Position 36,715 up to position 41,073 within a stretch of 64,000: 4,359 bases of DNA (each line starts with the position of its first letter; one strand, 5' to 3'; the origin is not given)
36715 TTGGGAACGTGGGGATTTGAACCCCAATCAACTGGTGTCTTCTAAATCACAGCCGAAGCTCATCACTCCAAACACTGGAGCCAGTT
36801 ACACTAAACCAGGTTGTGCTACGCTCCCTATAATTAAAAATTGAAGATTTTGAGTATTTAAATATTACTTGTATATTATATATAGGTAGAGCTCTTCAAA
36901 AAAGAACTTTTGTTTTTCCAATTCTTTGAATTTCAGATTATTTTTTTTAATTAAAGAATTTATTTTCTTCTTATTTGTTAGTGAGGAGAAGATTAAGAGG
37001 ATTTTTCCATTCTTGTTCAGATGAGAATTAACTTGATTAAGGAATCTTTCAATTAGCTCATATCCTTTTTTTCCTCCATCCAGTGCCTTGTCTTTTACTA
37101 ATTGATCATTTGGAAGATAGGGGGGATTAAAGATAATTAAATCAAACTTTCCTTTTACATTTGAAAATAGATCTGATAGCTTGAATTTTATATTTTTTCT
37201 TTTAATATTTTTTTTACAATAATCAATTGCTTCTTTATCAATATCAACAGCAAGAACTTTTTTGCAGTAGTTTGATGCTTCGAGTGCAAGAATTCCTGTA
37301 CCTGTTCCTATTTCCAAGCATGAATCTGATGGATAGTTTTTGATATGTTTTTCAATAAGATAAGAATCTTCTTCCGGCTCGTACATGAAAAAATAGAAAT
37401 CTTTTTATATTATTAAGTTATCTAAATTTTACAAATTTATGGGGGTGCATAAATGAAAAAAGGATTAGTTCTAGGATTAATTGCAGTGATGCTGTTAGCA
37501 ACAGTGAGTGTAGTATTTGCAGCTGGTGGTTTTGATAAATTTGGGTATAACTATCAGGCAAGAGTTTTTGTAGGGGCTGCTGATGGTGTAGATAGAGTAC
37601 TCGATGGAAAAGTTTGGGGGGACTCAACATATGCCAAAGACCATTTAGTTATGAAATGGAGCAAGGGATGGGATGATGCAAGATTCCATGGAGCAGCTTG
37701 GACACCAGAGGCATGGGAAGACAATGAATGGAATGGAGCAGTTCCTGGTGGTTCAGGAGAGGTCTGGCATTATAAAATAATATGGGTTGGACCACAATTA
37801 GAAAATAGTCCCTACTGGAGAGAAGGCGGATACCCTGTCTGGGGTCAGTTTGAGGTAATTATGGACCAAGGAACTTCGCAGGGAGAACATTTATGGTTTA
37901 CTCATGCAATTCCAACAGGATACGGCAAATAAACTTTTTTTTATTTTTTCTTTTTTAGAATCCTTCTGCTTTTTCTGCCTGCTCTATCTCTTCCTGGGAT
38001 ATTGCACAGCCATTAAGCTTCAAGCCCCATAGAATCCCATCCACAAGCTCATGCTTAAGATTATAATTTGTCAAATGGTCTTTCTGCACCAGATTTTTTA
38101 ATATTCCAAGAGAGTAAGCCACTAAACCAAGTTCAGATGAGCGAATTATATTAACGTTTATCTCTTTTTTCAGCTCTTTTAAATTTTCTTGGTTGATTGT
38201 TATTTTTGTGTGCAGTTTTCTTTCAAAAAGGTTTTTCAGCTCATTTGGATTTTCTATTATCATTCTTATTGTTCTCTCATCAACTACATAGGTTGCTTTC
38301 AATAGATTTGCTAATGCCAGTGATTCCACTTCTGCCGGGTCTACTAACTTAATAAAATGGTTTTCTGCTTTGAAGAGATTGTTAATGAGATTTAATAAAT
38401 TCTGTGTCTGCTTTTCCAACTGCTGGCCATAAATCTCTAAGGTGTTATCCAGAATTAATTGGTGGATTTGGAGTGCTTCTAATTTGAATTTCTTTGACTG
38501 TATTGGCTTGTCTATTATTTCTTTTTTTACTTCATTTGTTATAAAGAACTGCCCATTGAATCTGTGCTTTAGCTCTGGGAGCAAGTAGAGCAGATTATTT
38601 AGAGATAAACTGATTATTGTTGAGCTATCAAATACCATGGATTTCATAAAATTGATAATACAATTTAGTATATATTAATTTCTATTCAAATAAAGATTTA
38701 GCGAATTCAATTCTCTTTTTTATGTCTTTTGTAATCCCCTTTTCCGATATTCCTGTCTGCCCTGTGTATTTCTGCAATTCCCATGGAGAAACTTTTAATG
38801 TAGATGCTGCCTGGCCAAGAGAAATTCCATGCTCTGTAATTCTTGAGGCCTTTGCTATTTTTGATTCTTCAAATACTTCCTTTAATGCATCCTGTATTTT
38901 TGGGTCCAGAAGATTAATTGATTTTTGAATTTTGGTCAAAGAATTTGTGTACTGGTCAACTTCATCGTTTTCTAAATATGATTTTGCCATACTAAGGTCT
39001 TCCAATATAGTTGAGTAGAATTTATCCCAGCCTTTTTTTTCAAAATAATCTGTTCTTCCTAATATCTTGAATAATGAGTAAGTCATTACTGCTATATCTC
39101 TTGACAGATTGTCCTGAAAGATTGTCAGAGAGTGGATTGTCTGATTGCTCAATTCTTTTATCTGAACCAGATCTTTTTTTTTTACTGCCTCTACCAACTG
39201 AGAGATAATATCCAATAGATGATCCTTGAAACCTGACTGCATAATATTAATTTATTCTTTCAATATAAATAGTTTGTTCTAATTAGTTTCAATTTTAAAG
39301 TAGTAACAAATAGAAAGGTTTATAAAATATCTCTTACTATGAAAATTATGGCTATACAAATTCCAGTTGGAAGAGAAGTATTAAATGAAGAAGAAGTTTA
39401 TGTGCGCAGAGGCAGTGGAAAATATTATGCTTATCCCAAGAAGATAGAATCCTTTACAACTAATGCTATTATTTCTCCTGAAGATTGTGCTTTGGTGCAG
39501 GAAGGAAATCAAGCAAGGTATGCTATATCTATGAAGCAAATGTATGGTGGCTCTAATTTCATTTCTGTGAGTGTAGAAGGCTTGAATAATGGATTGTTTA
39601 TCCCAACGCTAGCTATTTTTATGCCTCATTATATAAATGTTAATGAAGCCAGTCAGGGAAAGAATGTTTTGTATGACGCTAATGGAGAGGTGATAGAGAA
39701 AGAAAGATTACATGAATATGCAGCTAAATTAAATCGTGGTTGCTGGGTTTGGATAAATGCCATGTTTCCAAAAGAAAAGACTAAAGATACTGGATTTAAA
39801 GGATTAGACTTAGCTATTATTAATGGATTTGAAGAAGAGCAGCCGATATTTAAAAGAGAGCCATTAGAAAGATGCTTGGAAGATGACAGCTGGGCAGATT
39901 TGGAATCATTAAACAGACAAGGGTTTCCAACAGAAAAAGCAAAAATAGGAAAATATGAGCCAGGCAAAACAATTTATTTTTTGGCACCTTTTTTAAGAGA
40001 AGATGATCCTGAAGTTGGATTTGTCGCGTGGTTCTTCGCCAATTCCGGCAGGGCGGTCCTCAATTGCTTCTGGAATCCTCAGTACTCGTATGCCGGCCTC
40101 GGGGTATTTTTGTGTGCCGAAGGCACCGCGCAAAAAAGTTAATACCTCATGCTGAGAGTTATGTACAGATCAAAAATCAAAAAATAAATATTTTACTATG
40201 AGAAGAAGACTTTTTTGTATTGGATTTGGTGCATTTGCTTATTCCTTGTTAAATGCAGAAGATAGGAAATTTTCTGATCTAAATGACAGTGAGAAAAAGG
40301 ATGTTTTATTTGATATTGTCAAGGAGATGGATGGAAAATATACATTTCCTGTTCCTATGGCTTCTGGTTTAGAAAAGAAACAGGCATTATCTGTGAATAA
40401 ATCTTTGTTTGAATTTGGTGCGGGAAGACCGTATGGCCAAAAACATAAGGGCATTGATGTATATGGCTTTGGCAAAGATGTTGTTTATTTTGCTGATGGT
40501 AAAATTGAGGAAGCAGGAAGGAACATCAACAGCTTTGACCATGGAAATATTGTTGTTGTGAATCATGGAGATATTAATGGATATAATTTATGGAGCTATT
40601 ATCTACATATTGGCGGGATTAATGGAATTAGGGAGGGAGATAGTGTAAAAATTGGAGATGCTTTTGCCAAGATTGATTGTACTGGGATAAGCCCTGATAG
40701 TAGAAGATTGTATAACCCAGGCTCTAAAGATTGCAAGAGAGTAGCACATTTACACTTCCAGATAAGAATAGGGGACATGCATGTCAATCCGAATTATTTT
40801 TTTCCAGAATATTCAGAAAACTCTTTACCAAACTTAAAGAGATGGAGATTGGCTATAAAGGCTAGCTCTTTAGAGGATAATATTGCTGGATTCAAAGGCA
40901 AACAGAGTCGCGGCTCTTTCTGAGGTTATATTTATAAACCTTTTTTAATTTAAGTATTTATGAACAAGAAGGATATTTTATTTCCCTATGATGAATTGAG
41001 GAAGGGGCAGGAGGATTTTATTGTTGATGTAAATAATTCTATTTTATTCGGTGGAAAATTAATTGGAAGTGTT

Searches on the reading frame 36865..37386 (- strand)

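Call 87: search_protein_families(library=pfam, proteins=[window:36865-37386:-], max_evalue=0.001)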
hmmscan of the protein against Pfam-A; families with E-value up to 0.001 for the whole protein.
window:36865-37386:- (173 aa): 15 families
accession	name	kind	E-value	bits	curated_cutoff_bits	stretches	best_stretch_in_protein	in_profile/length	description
PF05175.20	MTS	-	5.3e-18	65.7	23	1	10-156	22-160/170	Methyltransferase small domain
PF13847.12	Methyltransf_31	-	2.4e-10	40.7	27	1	22-135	6-113/145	Methyltransferase domain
PF06325.19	PrmA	-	7e-10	39.3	22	1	19-87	161-233/296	Ribosomal protein L11 methyltransferase (PrmA)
PF13649.12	Methyltransf_25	-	3.2e-09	37.8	27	1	24-93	2-79/97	Methyltransferase domain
PF03602.21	Cons_hypoth95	-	1.1e-08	35.4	24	1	20-96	42-129/182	Conserved hypothetical protein 95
PF08241.18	Methyltransf_11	-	2.9e-08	34.7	21.2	1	24-86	1-66/95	Methyltransferase domain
PF07669.17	Eco57I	-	2.7e-07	31.3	25.3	1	57-145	48-149/171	Eco57I restriction-modification methylase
PF08242.18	Methyltransf_12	-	9.2e-07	30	30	1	24-86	1-71/98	Methyltransferase domain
PF13489.12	Methyltransf_23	-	1.1e-06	28.9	27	1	19-87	22-88/164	Methyltransferase domain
PF01170.24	UPF0020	-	1.3e-06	28.7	22.3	1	39-156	74-186/197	RMKL-like, methyltransferase domain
PF10354.15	BMT5-like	-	3e-06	28.1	24.7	1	60-157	68-154/168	rRNA (uridine-N3-)-methyltransferase BTM5-like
PF00398.26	RrnaAD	-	2.4e-05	24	24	1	15-72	26-84/263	Ribosomal RNA adenine dimethylase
PF12847.13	Methyltransf_18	-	3.9e-05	24.1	27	0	21-83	16-85/151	Methyltransferase domain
PF01564.23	Spermine_synth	-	8.1e-05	22.7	22.9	1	24-70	23-71/186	Spermine/spermidine synthase domain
PF05401.17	NodS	-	0.00014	22.3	24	1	15-86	39-112/201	Nodulation protein S (NodS)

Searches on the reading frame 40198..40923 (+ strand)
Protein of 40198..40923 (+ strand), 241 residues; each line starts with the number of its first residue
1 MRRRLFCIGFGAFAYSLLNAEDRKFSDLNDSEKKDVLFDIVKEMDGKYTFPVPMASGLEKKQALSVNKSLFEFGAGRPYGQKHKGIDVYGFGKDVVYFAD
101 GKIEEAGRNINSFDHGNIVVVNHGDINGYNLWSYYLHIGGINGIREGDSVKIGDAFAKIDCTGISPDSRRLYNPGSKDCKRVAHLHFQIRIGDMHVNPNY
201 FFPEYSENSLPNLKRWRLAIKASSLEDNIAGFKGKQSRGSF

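Call 87: search_protein_families(library=pfam, proteins=[window:40198-40923:+], max_evalue=0.001)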
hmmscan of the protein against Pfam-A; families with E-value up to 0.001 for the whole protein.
window:40198-40923:+ (241 aa): 1 family
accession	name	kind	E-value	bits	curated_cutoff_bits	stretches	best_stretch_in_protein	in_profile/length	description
PF01551.29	Peptidase_M23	-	3.8e-12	46.7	28.7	1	82-198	2-96/96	Peptidase family M23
